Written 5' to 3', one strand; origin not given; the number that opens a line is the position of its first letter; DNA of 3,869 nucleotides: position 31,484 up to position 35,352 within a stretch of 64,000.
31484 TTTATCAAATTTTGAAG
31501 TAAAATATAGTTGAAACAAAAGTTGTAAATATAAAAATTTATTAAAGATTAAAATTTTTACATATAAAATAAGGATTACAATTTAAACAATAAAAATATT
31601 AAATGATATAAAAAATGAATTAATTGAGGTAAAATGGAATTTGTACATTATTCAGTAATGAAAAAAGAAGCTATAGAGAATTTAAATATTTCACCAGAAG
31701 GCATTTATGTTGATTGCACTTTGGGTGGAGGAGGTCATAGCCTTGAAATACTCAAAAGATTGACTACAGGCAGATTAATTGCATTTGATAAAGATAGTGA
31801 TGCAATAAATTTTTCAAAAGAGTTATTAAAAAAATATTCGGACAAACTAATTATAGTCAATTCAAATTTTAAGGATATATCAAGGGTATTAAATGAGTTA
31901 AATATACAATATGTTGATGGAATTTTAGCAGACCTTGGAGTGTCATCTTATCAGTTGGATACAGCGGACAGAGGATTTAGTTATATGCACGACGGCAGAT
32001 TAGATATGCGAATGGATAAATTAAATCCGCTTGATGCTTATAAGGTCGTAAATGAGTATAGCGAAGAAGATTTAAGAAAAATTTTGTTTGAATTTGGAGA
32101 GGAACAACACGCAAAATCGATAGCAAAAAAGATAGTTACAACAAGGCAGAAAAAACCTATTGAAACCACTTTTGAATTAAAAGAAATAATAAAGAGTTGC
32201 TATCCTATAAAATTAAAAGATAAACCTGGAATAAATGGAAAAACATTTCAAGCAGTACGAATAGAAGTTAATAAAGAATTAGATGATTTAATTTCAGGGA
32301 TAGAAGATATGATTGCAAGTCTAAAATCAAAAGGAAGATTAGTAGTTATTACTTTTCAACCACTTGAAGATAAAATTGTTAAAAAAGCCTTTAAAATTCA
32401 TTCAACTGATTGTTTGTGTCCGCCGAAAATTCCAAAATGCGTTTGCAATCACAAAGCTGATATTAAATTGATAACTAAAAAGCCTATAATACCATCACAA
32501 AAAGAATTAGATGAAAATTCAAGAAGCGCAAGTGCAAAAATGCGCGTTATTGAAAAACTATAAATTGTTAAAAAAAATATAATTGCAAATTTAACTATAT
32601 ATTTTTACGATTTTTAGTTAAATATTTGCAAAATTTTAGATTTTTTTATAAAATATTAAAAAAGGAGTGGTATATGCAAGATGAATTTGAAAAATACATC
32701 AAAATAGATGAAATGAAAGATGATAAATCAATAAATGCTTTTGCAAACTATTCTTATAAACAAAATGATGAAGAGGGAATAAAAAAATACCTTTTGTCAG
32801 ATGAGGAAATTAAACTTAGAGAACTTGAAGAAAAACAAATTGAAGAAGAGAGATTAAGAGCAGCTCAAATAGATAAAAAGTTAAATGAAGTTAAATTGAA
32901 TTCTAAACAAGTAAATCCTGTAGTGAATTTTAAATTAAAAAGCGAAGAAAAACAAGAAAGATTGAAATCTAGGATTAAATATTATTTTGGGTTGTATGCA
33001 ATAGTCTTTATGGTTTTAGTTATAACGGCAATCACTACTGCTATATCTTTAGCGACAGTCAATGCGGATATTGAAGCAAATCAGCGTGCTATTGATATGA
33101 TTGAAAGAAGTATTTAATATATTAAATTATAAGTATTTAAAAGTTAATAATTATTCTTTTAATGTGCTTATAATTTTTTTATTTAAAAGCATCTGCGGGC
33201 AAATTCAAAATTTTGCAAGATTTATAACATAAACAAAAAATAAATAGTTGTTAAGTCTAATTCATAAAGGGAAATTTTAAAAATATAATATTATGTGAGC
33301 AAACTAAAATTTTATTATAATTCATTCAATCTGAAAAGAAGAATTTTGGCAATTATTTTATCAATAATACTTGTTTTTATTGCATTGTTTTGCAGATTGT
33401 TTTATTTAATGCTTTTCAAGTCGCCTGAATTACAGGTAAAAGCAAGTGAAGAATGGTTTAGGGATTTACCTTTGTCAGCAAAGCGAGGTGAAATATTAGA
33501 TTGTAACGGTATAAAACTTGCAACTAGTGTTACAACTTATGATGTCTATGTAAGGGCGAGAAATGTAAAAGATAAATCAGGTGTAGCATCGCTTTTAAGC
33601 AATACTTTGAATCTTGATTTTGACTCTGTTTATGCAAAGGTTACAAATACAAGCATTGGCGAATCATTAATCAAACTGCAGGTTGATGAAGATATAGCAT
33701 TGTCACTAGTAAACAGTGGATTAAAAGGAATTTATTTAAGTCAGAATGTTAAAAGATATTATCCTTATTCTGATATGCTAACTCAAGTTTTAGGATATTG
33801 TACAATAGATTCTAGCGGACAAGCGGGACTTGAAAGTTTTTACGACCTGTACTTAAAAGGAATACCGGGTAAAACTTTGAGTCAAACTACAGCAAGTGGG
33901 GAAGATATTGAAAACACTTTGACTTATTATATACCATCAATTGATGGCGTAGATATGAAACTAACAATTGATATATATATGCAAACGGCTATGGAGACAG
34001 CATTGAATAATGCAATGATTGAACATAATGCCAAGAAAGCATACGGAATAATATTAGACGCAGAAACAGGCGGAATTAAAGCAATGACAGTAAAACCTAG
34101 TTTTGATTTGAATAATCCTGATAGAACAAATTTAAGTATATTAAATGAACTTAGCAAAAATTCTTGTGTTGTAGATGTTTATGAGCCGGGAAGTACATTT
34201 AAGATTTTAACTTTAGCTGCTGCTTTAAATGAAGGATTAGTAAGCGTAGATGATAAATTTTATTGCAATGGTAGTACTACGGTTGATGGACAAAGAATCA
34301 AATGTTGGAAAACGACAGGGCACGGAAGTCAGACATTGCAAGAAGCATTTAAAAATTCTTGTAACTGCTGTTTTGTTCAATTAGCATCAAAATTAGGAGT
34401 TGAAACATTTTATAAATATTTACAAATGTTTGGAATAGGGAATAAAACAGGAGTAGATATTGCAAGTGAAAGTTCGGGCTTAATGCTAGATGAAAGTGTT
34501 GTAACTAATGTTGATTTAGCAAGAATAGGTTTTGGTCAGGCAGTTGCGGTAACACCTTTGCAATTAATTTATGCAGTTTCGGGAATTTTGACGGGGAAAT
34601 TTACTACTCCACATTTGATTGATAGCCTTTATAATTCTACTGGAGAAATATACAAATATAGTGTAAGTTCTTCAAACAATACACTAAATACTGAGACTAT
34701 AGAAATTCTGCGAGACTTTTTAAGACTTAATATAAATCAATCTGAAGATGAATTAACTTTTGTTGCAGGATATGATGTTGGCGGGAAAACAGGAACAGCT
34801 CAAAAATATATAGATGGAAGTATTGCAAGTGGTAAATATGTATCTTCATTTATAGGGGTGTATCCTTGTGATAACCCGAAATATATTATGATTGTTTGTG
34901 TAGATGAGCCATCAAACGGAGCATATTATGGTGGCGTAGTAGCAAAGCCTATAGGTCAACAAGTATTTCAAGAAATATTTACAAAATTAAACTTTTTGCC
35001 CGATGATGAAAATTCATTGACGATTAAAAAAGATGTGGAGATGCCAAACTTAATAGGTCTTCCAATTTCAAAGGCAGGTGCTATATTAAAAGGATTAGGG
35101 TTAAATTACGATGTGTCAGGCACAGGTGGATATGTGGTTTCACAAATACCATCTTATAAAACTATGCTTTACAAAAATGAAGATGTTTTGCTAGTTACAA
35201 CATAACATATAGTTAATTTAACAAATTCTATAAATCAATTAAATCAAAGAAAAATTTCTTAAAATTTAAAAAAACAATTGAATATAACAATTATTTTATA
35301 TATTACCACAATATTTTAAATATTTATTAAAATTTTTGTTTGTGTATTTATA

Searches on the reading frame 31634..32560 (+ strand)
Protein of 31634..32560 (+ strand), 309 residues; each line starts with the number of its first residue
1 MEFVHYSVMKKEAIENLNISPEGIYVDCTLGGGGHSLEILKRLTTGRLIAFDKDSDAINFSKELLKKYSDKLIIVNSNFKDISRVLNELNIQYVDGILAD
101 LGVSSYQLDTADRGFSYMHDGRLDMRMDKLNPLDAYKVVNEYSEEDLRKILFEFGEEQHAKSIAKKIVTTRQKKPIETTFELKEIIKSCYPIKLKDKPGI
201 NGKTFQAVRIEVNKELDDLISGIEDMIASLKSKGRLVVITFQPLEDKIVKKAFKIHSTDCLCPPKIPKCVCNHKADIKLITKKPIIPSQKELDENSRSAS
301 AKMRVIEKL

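Call 52: search_protein_families(library=pfam, proteins=[window:31634-32560:+], max_evalue=0.00001)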
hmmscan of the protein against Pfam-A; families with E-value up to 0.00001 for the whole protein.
window:31634-32560:+ (309 aa): 1 family
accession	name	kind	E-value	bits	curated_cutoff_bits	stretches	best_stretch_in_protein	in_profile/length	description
PF01795.25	Methyltransf_5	-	7.3e-117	390.7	27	1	2-308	1-308/309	MraW methylase family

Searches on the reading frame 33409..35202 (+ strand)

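Call 52: search_protein_families(library=pfam, proteins=[window:33409-35202:+], max_evalue=0.00001)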
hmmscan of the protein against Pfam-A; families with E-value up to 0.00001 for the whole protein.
window:33409-35202:+ (598 aa): 3 families
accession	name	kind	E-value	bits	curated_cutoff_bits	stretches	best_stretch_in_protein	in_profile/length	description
PF00905.27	Transpeptidase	-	6e-67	226.4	22.1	1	214-520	4-298/299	Penicillin binding protein transpeptidase domain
PF03717.20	PBP_dimer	-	3.9e-16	60.4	24.4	1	23-169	3-178/180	Penicillin-binding Protein dimerisation domain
PF03793.24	PASTA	-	6.5e-09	36.1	23.2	1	543-597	1-62/64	PASTA domain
